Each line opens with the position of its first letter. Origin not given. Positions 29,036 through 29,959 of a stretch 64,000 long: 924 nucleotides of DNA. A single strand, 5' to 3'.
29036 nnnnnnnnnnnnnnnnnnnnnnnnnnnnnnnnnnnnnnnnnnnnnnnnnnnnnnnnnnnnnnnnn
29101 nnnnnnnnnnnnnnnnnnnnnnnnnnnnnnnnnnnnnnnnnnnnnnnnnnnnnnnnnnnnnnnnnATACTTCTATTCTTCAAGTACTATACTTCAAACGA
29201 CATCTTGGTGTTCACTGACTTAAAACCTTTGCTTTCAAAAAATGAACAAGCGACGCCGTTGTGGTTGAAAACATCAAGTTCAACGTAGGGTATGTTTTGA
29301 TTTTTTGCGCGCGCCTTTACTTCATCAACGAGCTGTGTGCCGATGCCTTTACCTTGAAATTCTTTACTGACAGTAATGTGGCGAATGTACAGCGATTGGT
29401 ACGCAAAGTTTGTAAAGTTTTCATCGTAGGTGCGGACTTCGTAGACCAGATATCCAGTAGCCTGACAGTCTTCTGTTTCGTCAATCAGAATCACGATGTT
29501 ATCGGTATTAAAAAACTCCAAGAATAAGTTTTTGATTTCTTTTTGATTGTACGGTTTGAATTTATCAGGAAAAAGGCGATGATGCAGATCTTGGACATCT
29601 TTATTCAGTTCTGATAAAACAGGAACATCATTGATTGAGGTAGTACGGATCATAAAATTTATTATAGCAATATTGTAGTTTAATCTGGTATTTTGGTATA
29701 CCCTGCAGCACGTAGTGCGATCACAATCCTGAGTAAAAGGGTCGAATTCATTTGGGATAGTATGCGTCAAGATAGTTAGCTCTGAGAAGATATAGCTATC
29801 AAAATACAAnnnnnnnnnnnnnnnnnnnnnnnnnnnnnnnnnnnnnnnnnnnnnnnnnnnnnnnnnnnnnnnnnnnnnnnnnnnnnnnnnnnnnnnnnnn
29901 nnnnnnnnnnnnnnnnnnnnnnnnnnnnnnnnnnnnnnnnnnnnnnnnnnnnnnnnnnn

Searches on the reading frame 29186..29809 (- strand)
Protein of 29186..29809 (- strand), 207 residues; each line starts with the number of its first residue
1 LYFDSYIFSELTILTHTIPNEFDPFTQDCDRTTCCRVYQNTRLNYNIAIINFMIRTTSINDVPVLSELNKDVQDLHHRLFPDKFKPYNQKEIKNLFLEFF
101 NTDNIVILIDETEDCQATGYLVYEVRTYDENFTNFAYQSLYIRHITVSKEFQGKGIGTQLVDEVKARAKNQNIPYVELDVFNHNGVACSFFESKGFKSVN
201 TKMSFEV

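Call 3: search_protein_families(library=pfam, proteins=[window:29186-29809:-], max_evalue=0.1)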
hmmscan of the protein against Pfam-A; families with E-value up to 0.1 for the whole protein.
window:29186-29809:- (207 aa): 10 families
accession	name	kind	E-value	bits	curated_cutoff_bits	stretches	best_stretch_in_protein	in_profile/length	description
PF00583.31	Acetyltransf_1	-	3.5e-14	53.5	20.7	1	74-196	3-116/116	Acetyltransferase (GNAT) family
PF13673.13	Acetyltransf_10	-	2.7e-11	44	23.6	1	131-202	44-113/128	Acetyltransferase (GNAT) domain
PF13508.13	Acetyltransf_7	-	1.1e-10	42.1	27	1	119-197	16-83/84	Acetyltransferase (GNAT) domain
PF14542.12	Acetyltransf_CG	-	9.7e-06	26.1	30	1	131-173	23-58/80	GCN5-related N-acetyl-transferase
PF08445.16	FR47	-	0.00016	22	22.1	1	141-200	23-81/86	FR47-like protein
PF13420.13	Acetyltransf_4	-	0.00067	20.2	24.3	1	88-200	32-138/155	Acetyltransferase (GNAT) domain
PF13527.13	Acetyltransf_9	-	0.0028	18.1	25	1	71-176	12-109/127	Acetyltransferase (GNAT) domain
PF13302.13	Acetyltransf_3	-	0.0099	17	25.4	1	53-197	3-138/138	Acetyltransferase (GNAT) domain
PF03031.24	NIF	-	0.024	14.8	21.8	1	26-129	30-135/160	NLI interacting factor-like phosphatase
PF03413.25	PepSY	-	0.07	13.9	24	0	88-130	3-42/60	Peptidase propeptide and YPEB domain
